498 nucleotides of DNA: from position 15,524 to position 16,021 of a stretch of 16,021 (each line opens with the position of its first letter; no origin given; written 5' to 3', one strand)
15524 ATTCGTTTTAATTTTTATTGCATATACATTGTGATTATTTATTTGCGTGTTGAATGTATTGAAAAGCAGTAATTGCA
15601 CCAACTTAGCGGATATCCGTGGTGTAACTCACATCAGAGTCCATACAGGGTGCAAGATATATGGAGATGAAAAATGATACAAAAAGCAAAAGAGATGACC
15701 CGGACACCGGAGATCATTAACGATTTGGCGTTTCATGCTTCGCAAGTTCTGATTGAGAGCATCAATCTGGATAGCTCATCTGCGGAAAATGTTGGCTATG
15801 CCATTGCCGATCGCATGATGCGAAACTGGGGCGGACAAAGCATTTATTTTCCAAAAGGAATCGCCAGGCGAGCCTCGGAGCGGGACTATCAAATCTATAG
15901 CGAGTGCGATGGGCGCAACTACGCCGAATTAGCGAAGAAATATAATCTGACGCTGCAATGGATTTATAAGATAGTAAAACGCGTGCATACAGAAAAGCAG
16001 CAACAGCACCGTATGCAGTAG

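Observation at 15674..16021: Mor/C-family activator encoded divergently from the structural genes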

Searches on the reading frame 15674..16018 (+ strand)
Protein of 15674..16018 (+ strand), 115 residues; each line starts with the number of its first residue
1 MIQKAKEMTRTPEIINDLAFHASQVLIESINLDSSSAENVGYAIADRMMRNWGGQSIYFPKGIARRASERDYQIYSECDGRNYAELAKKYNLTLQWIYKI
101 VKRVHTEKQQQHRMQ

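Call 4: search_protein_families(library=pfam, proteins=[window:15674-16018:+], max_evalue=1)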
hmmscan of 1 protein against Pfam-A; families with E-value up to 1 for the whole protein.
window:15674-16018:+ (115 aa): 5 families
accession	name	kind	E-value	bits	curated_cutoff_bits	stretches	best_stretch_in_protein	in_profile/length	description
PF08765.17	Mor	-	1.2e-37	128.6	24.9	1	10-114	2-105/107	Mor transcription activator family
PF13384.12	HTH_23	-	0.0096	16.2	24.6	1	78-104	15-41/50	Homeodomain-like domain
PF13551.12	HTH_29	-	0.01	16.4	28.1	1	79-107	10-39/64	Winged helix-turn helix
PF13518.12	HTH_28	-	0.038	14.5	25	1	79-107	11-39/52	Helix-turn-helix domain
PF11242.13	DUF2774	-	0.044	14.4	29.2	1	80-110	13-43/63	Protein of unknown function (DUF2774)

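Call 5: search_protein_families(library=phrogs, proteins=[window:15674-16018:+], max_evalue=0.01)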
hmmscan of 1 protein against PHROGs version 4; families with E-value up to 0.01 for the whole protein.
window:15674-16018:+ (115 aa): 3 families
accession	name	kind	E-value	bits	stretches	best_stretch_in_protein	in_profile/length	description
phrog_532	-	transcription regulation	7.5e-36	124.2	1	3-114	17-127/132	late transcriptional activator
phrog_25961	-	unknown function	3e-14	53.8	1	10-63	10-63/66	-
phrog_836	-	transcription regulation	4.2e-13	50.6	1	37-111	52-128/133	late transcriptional activator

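Call 11: find_related_loci(query=window:15674-16018:+, collection=genome_contigs, flank=3000)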
Query window:15674-16018:+ (115 aa) in genome_contigs; peptide patterns used: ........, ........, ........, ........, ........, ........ (x = any residue, [..] = any of these).
120 stretches matched a pattern; 4 encode a relative of the query (tblastn E <= 1e-3); 4 distinct loci.
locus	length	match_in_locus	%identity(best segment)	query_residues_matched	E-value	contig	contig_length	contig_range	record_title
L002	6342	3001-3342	83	1-114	8e-67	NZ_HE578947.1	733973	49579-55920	Phytobacter massiliensis JC163 strain type strain: JC163, whole genome shotgun sequence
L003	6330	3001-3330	85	1-110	4e-66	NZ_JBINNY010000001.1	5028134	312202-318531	Dryocola sp. BD626 BD626_1, whole genome shotgun sequence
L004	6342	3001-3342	80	1-114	1e-64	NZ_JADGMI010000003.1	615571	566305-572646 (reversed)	Superficieibacter sp. 1612_C1 1612_C1_3, whole genome shotgun sequence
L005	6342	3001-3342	81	1-114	9e-65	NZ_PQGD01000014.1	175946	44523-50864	Superficieibacter electus strain BP-1 NODE_14_length_175946_cov_38.8368, whole genome shotgun sequence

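Call 37: find_homologous_proteins(query=window:15674-16018:+, max_evalue=0.00001)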
Query window:15674-16018:+ (115 aa): 32 proteins with E <= 0.00001 among 34 candidates.
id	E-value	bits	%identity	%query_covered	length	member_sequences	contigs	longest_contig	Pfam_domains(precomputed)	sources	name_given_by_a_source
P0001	6.6e-62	224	92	97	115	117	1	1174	PF08765.18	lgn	-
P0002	4.1e-61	222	89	99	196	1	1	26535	PF08765.18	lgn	-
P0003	8.4e-61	221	89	99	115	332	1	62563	PF08765.18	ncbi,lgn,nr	ncbi:DNA-binding protein [Salmonella enterica subsp. enterica serovar Stanley]|nr:DNA-binding protei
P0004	1.3e-60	220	88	99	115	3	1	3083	PF08765.18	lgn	-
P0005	3.1e-59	216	91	94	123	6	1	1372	PF08765.18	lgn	-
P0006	1.3e-58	214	91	93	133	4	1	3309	PF08765.18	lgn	-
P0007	6.2e-58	211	82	99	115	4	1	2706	PF08765.18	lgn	-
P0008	7.6e-58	211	86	99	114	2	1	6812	PF08765.18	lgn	-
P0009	1.3e-57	210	85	99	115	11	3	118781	PF08765.18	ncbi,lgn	ncbi:TPA: Mor transcription activator family protein [Enterobacter hormaechei]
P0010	1.2e-56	207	81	99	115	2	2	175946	PF08765.18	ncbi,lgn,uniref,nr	ncbi:DNA-binding protein [Superficieibacter electus]|uniref:DNA-binding protein n=1 Tax=Superficieib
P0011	7.8e-56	205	79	99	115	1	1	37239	PF08765.18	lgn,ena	-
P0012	1.6e-55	204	90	90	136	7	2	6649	PF08765.18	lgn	-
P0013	2.8e-52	193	86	90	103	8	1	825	PF08765.18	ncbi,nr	ncbi:DNA-binding protein, partial [Leptospira borgpetersenii serovar Hardjo-bovis]|nr:DNA-binding pr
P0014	3.5e-51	190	93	83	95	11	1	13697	PF08765.18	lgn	-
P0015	1.3e-32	130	71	77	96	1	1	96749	PF08765.18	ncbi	-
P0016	1.2e-30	124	76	70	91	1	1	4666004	PF08765.18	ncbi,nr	ncbi:DNA-binding protein [Salmonella enterica subsp. enterica]|nr:DNA-binding protein [Salmonella en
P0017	1.8e-28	117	89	55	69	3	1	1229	PF08765.18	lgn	-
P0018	1.3e-27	114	86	56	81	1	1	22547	PF08765.18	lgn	-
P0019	7.8e-26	108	87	53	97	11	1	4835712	PF08765.18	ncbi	-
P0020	1.5e-24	104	95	48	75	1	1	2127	PF08765.18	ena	-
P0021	1.5e-24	104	84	54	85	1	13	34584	PF08765.18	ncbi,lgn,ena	-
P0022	6.7e-24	102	78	59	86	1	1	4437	PF08765.18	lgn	-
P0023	1.2e-23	101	86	50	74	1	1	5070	PF08765.18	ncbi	-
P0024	1.8e-23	101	48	92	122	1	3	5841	PF08765.18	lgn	-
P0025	1.0e-22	98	44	93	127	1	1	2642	PF08765.18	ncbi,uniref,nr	ncbi:transcriptional regulator [Chelonobacter oris]|uniref:Mor transcription activator family protei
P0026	2.5e-22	97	92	44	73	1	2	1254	PF08765.18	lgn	-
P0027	3.3e-22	97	79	54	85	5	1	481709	PF08765.18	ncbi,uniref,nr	ncbi:putative transcriptional regulator [Escherichia coli]|uniref:Putative transcriptional regulator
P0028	3.7e-19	87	63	59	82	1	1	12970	PF08765.18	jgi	-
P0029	3.1e-18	84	95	37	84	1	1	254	PF08765.18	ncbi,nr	ncbi:hypothetical protein MJN51_35175, partial [Salmonella enterica subsp. enterica serovar Kentucky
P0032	7.9e-13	66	56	70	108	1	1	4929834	PF08765.18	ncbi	-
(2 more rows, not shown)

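Call 38: list_cluster_members(proteins=[window:15674-16018:+])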
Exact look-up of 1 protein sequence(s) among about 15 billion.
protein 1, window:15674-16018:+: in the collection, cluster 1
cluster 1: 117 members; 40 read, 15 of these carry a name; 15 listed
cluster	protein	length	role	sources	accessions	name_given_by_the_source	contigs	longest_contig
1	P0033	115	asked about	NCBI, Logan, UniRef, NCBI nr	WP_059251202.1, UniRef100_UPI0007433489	Mor transcription activator family protein [Escherichia albertii] | Mor transcription activator family protein n=1 Tax=Escherichia albertii TaxID=208962 ...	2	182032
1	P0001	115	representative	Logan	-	-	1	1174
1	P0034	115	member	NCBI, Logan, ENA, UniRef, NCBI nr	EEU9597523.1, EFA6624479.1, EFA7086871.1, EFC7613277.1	Mor transcription activator family protein [Escherichia albertii] | DNA-binding protein n=1 Tax=Escherichia albertii TaxID=208962 RepID=A0ABX5HHS8_ESCAL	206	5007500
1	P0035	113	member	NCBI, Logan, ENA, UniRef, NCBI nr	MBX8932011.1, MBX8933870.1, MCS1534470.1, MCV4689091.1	DNA-binding protein [Escherichia coli] | Mor transcription activator family protein n=1 Tax=Escherichia coli TaxID=562 ... | Mor transcription activator family protein [Escherichia coli]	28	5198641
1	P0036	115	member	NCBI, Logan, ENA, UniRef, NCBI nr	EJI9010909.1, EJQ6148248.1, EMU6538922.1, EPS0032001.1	Mor transcription activator family protein [Escherichia albertii] | Mor transcription activator family protein n=1 Tax=Escherichia albertii TaxID=208962 ...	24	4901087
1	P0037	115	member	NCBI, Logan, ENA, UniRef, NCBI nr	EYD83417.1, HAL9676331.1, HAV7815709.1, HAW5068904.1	TPA: Mor transcription activator family protein [Escherichia coli] | Mor transcription activator family protein n=1 Tax=Escherichia TaxID=561 ... | mor transcription activator family protein [Escherichia coli 1-176-05_S3_C2]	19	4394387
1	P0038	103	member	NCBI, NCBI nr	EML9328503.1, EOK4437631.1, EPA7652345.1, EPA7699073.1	TPA: Mor transcription activator family protein, partial [Escherichia coli] | DNA-binding protein [Escherichia coli]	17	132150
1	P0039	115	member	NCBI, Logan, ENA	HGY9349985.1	TPA: Mor transcription activator family protein [Escherichia coli]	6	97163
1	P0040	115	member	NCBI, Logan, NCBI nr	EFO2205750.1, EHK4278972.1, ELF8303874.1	DNA-binding protein [Escherichia coli]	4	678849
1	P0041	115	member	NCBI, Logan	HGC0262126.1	TPA: Mor transcription activator family protein [Escherichia coli]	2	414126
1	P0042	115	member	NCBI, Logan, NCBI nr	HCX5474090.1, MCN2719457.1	TPA: DNA-binding protein [Escherichia coli] | DNA-binding protein [Escherichia coli]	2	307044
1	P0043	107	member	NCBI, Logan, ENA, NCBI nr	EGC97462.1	transcriptional regulator [Escherichia fergusonii ECD227]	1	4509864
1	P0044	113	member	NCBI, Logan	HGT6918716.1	TPA: Mor transcription activator family protein [Escherichia coli]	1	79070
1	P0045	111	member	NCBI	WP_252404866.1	Mor transcription activator family protein, partial [Escherichia coli]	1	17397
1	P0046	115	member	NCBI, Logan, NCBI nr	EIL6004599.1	DNA-binding protein [Escherichia coli]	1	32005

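Call 39: search_solved_structures(query=window:15674-16018:+, max_evalue=1, show_alignments=2)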
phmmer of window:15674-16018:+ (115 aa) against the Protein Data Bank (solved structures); distinct sequences matched with E-value up to 1: 4.
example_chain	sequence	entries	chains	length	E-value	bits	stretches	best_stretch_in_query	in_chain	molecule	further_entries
1rr7_A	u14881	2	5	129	2.7e-09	40.4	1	46-113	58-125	Middle operon regulator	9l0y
9l0x_G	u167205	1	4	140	2.2e-05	27.9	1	52-110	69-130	Late transcription activator C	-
9vw8_J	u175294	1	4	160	2.8e-05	27.5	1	52-110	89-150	Late transcription activator C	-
1vmb_A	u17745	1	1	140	0.17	15.4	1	65-111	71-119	30S ribosomal protein S6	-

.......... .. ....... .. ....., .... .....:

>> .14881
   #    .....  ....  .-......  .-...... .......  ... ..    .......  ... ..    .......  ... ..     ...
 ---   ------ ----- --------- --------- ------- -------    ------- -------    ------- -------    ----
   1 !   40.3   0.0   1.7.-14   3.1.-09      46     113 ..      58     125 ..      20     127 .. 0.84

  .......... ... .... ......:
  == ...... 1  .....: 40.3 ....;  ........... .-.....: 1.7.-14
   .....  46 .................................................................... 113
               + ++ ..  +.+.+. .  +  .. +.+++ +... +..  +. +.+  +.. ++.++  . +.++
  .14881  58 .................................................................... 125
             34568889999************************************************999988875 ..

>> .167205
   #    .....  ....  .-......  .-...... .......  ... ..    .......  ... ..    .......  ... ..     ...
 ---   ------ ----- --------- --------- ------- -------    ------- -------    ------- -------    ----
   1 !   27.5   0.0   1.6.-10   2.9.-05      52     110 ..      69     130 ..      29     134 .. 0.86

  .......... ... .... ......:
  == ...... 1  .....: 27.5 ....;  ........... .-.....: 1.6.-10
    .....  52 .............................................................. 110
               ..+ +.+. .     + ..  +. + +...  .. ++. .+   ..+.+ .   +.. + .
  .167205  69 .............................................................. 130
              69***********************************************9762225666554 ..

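Call 51: search_dna_similar(query=window:15674-16018:+, collection=phages, mode=protein, max_rows=40, max_evalue=0.001)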
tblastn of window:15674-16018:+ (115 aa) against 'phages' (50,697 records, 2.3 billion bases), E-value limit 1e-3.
Records with a match: 78; places in all: 92; records where one place covers at least 80% of the query: 43.
Best place of each record, by identity: 80-90% 2; <60% 76.
By first word of the organism name: Pseudomonas 25; Vibrio 12; Escherichia 9; Burkholderia 9; Yersinia 5; Salmonella 2; Klebsiella 2; Pasteurella 2; Pseudoalteromonas 2; Stenotrophomonas 2; and 6 more.
By host as written in the record: Pseudomonas aeruginosa 16; - 10; Vibrio sp. 9; Burkholderia sp. 5; Yersinia pestis EV76-CN 4; Escherichia coli 3; Klebsiella pneumoniae 2; Burkholderia thailandensis 2; and 23 more.
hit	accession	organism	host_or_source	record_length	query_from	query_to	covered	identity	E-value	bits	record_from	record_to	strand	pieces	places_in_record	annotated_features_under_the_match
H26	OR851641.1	Salmonella phage S.Kent 1-2-1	Salmonella enterica subsp. enterica ...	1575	1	114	99%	89.5%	7e-68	217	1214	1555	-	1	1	record has no annotation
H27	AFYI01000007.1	Salmonella enterica subsp. enterica serovar Infantis str. ...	Homo sapiens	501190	1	114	99%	89.5%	7e-65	217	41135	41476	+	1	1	Mor transcription activator family protein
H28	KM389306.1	Escherichia phage Phi06_2974 B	-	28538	9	115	93%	44.9%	3e-28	112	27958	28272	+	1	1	record has no annotation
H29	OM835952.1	Klebsiella phage KP12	Klebsiella pneumoniae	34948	9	115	93%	44.9%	3e-28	112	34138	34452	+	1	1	DNA-binding protein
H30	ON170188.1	Ralstonia phage YO107_2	Ralstonia solanacearum T440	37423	9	107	86%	48.5%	3e-28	112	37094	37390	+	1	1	record has no annotation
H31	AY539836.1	Burkholderia phage BcepMu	-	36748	9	108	87%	48.0%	3e-27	109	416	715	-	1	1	gp01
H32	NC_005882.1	Burkholderia phage BcepMu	-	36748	9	108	87%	48.0%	3e-27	109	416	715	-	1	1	late transcriptional activator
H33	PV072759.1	Burkholderia phage vB_E433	Burkholderia sp.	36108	9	108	87%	48.0%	7e-27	108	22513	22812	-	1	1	middle operon regulator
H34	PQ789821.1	Burkholderia phage vB_E274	Burkholderia sp.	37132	9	108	87%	48.0%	7e-27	108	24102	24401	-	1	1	middle operon regulator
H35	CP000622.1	Burkholderia phage phiE255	Burkholderia thailandensis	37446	9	108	87%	48.0%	7e-27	108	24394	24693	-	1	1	gp32, DNA-binding protein RdgB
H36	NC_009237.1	Burkholderia phage phiE255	Burkholderia thailandensis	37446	9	108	87%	48.0%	7e-27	108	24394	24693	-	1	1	late transcriptional activator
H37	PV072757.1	Burkholderia phage vB_CB2b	Burkholderia sp.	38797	9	108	87%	48.0%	7e-27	108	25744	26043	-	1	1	middle operon regulator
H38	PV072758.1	Burkholderia phage vB_E430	Burkholderia sp.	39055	9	108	87%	48.0%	7e-27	108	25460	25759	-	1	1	middle operon regulator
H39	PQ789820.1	Burkholderia phage vB_E427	Burkholderia sp.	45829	9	108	87%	48.0%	7e-27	108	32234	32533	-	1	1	middle operon regulator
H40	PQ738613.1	Escherichia phage PhiKM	Escherichia coli (uropathogenic)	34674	9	115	93%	43.9%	2e-27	110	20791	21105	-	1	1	positive regulator of late transcription protein C | protein GemA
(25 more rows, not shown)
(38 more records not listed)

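Call 61: find_encoding_contigs(protein=P0032, flank=6000, max_places=3)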
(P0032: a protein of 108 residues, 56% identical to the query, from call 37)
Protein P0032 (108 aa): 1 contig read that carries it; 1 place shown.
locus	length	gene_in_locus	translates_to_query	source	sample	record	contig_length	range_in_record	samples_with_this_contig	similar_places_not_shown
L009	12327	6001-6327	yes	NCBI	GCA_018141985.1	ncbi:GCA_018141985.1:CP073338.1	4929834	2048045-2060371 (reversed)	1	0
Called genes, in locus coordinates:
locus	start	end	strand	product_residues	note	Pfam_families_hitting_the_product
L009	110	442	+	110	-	-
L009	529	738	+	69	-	-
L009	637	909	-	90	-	-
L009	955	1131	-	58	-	-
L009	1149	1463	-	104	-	-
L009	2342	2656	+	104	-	-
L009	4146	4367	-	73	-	-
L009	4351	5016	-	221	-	-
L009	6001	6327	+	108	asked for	PF08765:Mor (weak)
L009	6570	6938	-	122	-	-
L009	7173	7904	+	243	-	-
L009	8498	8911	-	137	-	-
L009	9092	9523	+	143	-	PF00342:PGI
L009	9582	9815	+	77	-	PF00342:PGI (weak)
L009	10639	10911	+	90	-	-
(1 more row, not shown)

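Call 62: find_encoding_contigs(protein=P0015, flank=6000, max_places=3)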
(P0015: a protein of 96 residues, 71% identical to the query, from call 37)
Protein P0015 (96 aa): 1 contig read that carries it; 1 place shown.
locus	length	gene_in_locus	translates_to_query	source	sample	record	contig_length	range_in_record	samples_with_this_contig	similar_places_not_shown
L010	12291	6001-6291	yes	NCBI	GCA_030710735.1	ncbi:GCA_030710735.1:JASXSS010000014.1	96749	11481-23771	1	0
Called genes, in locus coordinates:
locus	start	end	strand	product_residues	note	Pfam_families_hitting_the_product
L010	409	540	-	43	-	-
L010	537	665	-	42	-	-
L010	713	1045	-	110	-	-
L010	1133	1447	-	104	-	PF10109:Phage_TAC_7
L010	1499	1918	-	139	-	PF04985:Phage_tube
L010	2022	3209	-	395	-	PF27730:UCP028589 (weak), PF04984:Phage_sheath_1, PF17482:Phage_sheath_1C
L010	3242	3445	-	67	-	-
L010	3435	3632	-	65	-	-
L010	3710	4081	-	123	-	PF09646:Gp37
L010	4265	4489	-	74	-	-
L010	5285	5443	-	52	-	PF13272:Holin_2-3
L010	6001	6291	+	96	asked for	PF08765:Mor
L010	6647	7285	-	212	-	PF00696:AA_kinase, PF22468:ACT_9 (weak)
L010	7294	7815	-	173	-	PF00696:AA_kinase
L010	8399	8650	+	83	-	PF00342:PGI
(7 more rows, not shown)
